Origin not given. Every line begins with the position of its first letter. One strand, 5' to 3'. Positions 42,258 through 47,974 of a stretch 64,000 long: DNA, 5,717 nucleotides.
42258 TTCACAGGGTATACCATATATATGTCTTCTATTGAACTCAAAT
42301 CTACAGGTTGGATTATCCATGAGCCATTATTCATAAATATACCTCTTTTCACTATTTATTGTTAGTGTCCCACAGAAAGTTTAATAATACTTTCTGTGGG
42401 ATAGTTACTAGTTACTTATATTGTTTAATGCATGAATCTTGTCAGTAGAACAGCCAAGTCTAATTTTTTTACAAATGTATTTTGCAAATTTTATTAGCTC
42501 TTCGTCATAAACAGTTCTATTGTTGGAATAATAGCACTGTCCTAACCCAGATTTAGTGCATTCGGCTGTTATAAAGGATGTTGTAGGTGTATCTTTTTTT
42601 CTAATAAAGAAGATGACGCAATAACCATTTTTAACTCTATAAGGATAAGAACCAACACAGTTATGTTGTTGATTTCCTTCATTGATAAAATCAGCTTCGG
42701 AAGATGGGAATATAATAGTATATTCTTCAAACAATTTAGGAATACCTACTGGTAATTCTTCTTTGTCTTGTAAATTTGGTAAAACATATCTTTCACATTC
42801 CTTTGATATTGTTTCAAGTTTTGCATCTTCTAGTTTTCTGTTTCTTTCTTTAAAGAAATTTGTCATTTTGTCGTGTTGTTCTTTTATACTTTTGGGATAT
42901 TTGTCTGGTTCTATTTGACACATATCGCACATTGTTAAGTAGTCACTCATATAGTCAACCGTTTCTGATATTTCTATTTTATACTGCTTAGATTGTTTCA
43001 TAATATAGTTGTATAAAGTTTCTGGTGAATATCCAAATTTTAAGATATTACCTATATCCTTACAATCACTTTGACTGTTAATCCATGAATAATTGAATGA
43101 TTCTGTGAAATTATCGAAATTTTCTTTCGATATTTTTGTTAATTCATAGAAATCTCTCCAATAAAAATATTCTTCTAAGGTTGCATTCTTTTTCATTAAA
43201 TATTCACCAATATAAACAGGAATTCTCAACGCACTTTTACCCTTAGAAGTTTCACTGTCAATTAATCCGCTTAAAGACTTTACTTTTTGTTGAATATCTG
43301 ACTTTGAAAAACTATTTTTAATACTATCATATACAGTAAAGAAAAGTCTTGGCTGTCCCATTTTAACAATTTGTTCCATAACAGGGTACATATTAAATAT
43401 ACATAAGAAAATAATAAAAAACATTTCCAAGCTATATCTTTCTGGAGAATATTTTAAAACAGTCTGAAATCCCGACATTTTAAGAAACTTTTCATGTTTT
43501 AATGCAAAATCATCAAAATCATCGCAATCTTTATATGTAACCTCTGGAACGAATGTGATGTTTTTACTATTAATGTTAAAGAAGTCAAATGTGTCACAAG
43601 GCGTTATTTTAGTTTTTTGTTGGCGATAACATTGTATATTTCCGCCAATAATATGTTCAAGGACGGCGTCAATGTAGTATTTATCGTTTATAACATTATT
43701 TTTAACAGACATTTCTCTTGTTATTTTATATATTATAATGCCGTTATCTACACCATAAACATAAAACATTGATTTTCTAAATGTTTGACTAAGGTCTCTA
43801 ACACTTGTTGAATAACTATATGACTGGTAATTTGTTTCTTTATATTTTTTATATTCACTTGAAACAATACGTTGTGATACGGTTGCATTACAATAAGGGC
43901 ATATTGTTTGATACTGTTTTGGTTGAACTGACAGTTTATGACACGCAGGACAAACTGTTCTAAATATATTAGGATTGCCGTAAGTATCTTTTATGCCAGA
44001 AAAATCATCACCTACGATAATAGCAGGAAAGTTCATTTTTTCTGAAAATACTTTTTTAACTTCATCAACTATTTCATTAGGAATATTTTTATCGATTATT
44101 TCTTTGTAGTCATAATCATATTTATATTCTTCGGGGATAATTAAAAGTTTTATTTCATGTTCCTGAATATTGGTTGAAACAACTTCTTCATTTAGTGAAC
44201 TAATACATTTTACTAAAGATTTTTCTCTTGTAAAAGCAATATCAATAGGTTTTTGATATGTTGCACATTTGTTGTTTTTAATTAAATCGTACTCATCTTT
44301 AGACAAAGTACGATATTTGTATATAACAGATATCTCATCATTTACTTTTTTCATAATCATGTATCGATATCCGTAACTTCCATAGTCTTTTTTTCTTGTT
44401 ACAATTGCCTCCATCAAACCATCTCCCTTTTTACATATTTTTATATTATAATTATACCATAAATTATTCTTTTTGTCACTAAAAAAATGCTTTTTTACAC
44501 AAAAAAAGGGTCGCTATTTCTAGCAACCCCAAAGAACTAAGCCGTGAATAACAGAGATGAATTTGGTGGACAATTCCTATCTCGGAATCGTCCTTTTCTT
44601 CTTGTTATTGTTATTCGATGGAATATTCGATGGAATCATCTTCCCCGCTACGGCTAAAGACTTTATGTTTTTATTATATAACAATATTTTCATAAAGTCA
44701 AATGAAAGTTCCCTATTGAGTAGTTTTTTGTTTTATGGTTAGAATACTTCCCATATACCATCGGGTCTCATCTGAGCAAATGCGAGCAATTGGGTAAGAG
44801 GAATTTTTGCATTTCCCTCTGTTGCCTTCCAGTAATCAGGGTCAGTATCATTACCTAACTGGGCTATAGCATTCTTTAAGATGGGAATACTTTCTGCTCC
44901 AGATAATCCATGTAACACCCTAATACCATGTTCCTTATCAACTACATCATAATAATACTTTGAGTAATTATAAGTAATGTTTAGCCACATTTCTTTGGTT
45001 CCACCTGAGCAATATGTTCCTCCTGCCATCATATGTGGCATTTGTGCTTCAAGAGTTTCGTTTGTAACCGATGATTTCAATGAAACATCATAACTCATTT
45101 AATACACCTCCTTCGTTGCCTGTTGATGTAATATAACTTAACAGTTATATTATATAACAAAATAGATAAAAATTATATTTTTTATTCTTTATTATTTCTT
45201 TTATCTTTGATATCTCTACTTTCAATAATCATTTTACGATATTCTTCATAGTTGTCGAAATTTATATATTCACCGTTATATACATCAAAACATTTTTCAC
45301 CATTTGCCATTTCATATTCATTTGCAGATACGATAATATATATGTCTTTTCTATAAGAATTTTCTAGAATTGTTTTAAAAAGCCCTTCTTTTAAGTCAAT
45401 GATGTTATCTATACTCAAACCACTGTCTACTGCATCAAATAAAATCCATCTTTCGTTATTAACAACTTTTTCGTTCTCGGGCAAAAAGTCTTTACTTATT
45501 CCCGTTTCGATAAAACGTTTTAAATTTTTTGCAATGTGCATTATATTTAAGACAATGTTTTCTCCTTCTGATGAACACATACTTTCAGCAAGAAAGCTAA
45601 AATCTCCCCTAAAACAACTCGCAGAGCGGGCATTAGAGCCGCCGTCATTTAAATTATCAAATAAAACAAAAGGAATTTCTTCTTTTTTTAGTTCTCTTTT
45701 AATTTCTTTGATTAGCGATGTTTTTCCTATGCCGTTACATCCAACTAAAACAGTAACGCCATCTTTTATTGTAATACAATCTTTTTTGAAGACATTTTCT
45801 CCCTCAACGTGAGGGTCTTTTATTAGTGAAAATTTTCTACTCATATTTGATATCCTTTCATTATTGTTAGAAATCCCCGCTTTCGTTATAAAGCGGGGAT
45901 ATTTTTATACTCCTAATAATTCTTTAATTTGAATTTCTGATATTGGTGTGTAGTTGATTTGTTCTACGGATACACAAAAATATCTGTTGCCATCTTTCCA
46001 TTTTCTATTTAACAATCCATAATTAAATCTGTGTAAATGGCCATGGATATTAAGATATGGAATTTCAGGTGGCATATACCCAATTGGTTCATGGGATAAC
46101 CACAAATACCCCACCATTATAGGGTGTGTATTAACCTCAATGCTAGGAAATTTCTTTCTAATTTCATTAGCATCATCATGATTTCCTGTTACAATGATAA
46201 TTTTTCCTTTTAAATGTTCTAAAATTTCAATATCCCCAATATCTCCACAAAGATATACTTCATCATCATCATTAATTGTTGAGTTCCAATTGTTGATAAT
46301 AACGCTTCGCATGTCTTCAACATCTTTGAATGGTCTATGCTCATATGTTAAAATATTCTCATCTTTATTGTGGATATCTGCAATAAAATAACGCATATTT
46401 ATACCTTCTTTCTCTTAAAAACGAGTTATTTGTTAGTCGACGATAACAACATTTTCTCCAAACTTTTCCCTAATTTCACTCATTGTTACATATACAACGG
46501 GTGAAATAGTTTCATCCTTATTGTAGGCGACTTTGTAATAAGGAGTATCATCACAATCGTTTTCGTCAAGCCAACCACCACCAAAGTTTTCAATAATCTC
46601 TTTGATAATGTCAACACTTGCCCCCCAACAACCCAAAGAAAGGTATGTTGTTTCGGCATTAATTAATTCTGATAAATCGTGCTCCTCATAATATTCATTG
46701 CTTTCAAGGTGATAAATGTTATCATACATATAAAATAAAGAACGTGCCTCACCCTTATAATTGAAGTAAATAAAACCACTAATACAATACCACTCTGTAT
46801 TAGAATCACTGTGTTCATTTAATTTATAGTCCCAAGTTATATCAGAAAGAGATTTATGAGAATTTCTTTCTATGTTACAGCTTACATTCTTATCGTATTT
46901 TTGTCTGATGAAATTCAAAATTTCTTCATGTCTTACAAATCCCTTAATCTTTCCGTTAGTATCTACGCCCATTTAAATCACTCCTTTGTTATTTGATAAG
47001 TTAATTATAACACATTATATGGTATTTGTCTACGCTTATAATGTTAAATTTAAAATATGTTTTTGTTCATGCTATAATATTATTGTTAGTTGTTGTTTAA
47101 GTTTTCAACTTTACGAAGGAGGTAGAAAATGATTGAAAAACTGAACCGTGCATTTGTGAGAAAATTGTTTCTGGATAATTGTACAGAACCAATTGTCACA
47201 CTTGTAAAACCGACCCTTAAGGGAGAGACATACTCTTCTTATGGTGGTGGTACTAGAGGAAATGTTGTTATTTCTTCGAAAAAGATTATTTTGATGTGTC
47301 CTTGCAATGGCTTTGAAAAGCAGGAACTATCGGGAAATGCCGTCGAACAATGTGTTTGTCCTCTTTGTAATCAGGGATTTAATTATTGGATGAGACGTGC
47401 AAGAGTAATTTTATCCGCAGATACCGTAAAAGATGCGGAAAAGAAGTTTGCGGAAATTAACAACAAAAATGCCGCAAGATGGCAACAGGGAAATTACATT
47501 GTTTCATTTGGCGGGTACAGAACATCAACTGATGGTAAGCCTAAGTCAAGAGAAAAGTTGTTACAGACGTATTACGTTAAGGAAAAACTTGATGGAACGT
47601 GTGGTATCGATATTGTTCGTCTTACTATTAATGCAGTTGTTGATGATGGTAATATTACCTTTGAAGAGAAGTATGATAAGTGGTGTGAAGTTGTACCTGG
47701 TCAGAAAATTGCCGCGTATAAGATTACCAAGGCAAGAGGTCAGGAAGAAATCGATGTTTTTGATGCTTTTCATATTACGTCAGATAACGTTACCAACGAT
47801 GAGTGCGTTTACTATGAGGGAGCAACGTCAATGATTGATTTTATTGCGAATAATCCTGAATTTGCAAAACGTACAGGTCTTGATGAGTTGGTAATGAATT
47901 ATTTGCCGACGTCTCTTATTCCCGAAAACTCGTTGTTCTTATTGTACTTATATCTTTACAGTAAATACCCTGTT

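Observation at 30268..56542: Four diverged paralogs of a large zinc-ribbon plus PcfJ-like protein family in 26 kb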

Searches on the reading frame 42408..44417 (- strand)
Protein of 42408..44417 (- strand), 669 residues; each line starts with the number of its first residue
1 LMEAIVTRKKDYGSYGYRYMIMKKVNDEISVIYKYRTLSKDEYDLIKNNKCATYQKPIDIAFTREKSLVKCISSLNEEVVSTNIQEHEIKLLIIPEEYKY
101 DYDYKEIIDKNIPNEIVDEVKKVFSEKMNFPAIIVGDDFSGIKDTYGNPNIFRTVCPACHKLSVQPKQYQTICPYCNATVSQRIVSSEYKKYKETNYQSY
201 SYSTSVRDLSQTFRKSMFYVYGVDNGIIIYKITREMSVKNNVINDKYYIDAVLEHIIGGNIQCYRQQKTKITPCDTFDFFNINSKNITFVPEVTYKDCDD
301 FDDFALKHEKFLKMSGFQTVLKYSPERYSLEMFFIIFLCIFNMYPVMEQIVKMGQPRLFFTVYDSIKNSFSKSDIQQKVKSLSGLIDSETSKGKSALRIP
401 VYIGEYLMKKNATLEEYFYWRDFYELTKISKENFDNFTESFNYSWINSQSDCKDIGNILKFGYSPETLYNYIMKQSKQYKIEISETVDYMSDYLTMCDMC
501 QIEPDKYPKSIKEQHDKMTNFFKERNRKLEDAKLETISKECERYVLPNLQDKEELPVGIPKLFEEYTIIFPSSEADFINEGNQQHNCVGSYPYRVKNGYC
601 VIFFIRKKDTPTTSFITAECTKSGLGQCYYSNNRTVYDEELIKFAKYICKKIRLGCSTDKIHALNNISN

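Call 3: search_protein_families(library=pfam, proteins=[window:42408-44417:-], max_evalue=1)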
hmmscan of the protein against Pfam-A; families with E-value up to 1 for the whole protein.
window:42408-44417:- (669 aa): 3 families
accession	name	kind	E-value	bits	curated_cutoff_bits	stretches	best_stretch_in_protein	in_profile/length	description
PF14284.11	PcfJ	-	6e-20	72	25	1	490-637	2-140/147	PcfJ-like protein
PF07955.17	DUF1687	-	0.088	13.7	27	0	450-533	20-102/128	Protein of unknown function (DUF1687)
PF23545.1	Zn_ribbon_HMPTM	-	0.65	10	27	0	167-187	3-23/45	HMPTM N-terminal zinc ribbon domain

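Call 4: search_protein_families(library=phrogs, proteins=[window:42408-44417:-], max_evalue=0.01)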
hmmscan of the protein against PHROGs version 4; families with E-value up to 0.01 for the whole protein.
window:42408-44417:- (669 aa): 4 families
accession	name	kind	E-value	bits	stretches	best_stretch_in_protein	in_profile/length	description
phrog_3169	-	unknown function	5.9e-28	99.2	1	461-648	289-463/474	-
phrog_8470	-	unknown function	2.4e-26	93.7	1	168-652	107-555/567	-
phrog_9653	-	unknown function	5.5e-12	46.6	1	461-649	192-364/373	-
phrog_16315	-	unknown function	1.1e-06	28.6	1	566-611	429-474/532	-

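Call 5: search_protein_families(library=ncbifam, proteins=[window:42408-44417:-], max_evalue=0.1)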
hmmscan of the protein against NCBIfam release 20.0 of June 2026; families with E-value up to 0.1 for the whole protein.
window:42408-44417:- (669 aa): 0 families

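Call 102: search_protein_families(library=padloc, proteins=[window:42408-44414:-], max_evalue=0.01)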
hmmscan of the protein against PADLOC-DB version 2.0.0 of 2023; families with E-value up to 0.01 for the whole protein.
window:42408-44414:- (668 aa): 0 families

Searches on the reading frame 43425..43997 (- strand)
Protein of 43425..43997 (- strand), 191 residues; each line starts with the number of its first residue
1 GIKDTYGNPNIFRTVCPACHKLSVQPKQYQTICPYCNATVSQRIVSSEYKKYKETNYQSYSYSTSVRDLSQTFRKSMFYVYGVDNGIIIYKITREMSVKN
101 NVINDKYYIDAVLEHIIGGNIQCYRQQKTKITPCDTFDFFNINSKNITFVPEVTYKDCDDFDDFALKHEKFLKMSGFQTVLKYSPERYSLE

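Call 66: search_protein_families(library=pfam, proteins=[window:43425-43997:-], max_evalue=5)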
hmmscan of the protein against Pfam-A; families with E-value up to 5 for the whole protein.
window:43425-43997:- (191 aa): 6 families
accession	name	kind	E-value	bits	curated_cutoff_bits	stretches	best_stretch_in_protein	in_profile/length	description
PF23545.1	Zn_ribbon_HMPTM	-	0.017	15.1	27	1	27-48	3-24/45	HMPTM N-terminal zinc ribbon domain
PF08271.17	Zn_Ribbon_TF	-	0.045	13.8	29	1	15-46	2-35/43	TFIIB zinc-binding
PF01844.29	HNH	-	0.15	12.6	21.4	0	30-41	34-45/47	HNH endonuclease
PF25207.1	DUF7837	-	0.28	11.7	27.8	1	33-55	8-30/47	Domain of unknown function (DUF7837)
PF14690.11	Zn_ribbon_ISL3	-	0.47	11.3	25.5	0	14-31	3-20/47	zinc-finger of transposase IS204/IS1001/IS1096/IS1165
PF23549.1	Zn_ribbon_GRF_2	-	4.2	7.7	27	1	32-49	3-20/45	GRF-like zinc ribbon domain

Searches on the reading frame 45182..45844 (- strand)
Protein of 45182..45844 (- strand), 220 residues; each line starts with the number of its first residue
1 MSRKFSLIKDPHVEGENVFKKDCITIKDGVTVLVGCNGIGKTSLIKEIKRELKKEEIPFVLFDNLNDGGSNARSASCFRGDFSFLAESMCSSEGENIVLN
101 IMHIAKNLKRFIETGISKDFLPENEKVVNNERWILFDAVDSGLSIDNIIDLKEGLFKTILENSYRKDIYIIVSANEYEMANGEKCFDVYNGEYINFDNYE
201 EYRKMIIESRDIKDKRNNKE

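Call 32: search_protein_families(library=pfam, proteins=[window:45182-45844:-], max_evalue=0.01)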
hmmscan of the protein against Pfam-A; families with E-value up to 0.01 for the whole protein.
window:45182-45844:- (220 aa): 8 families
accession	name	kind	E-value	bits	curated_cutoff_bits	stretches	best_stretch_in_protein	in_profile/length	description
PF13401.12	AAA_22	-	5.8e-05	23.8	27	1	28-68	5-45/130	AAA domain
PF13175.12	AAA_15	-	0.00013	22.2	32.1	1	23-218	18-144/374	AAA ATPase domain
PF13173.12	AAA_14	-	0.00044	20.7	27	1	29-73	3-48/129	AAA domain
PF02463.25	SMC_N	-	0.0012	18.8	40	0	22-49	18-45/220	RecF/RecN/SMC N terminal domain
PF01415.21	IL7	-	0.0019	18.7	26.8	1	45-128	4-83/134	Interleukin 7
PF00005.33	ABC_tran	-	0.0043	18.1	25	1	29-55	12-38/137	ABC transporter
PF03193.22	RsgA_GTPase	-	0.0073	16.6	30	0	26-53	104-131/174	RsgA GTPase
PF07693.20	KAP_NTPase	-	0.0086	15.8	20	0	38-69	30-63/293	KAP family P-loop domain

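Call 33: search_protein_families(library=phrogs, proteins=[window:45182-45844:-], max_evalue=0.001)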
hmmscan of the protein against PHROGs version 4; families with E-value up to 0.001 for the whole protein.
window:45182-45844:- (220 aa): 0 families

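Call 102: search_protein_families(library=padloc, proteins=[window:45182-45844:-], max_evalue=0.01)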
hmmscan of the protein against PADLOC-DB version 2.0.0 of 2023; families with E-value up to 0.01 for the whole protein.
window:45182-45844:- (220 aa): 33 families (the best 25 are shown)
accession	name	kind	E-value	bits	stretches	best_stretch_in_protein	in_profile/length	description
PDLC02979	AriA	-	1.8e-05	22.7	1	23-217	18-207/373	-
PDLC04135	mad3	-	4.2e-05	21.3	1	15-49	9-43/374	mads_3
PDLC00091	GajA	-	4.5e-05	20.5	1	12-56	7-52/627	AAA ATPase domain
PDLC00096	GajA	-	5.3e-05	20.1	1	23-56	19-52/630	AAA ATPase domain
PDLC04213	HEC-02A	-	7.3e-05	20.5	1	15-51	10-46/337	-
PDLC00299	PtuA1|PtuA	-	0.00011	19.4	1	19-52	66-99/535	AAA ATPase domain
PDLC00271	PtuA1|PtuA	-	0.00018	19.1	1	18-50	13-45/421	AAA ATPase domain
PDLC02913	ATPase_I-A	-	0.00019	18.7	1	20-52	66-98/508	-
PDLC00069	GajA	-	0.00019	18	1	17-50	12-45/687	AAA ATPase domain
PDLC04164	AriA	-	0.00024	18.8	1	25-56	24-55/253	-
PDLC00082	GajA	-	0.00027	17.5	1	10-60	5-55/694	AAA ATPase domain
PDLC00268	PtuA1|PtuA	-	0.00028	18.4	1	18-55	15-52/411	AAA ATPase domain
PDLC02914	ATPase-Toprim_I-B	-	0.00032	18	1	28-55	25-51/443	-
PDLC00277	PtuA1|PtuA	-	0.00046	17.5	1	16-52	11-47/423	AAA ATPase domain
PDLC00063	GajA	-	0.0005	16.8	1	18-63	13-58/679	AAA ATPase domain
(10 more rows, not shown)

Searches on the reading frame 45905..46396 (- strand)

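Call 32: search_protein_families(library=pfam, proteins=[window:45905-46396:-], max_evalue=0.01)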
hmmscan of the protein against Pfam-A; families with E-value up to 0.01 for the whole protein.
window:45905-46396:- (163 aa): 2 families
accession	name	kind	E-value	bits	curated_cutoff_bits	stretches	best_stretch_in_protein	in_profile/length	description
PF12850.12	Metallophos_2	-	9.3e-06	26.2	27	1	33-103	15-89/154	Calcineurin-like phosphoesterase superfamily domain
PF00149.33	Metallophos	-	0.0031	18.4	21.5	1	4-131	5-128/191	Calcineurin-like phosphoesterase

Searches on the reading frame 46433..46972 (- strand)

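Call 32: search_protein_families(library=pfam, proteins=[window:46433-46972:-], max_evalue=0.01)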
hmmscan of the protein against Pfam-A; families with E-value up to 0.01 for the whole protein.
window:46433-46972:- (179 aa): 0 families

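Call 33: search_protein_families(library=phrogs, proteins=[window:46433-46972:-], max_evalue=0.001)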
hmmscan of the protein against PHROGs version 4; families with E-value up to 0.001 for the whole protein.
window:46433-46972:- (179 aa): 1 family
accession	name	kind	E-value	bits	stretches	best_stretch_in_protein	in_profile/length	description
phrog_15323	-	unknown function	1.2e-05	26.6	1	97-148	99-153/154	-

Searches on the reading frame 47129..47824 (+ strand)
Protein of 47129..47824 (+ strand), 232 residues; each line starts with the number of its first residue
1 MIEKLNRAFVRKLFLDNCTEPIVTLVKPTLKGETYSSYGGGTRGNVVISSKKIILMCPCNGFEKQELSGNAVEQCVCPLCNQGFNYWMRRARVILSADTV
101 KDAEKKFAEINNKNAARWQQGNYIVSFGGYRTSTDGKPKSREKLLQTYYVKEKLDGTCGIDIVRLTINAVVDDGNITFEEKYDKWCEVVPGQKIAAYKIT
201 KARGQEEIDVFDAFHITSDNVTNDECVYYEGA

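Call 66: search_protein_families(library=pfam, proteins=[window:47129-47824:+], max_evalue=5)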
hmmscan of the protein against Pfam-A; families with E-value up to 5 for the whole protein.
window:47129-47824:+ (232 aa): 2 families
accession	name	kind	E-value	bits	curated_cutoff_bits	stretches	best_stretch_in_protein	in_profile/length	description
PF23064.1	CUB_M02D8_5_5th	-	0.099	13.2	27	1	180-223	23-66/112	M02D8_5-like, fifth CUB domain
PF25403.1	zf-C2H2_ZFAND2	-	0.31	11.5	27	0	76-82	4-10/40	ZFAND2A/B-like C2H2 zinc finger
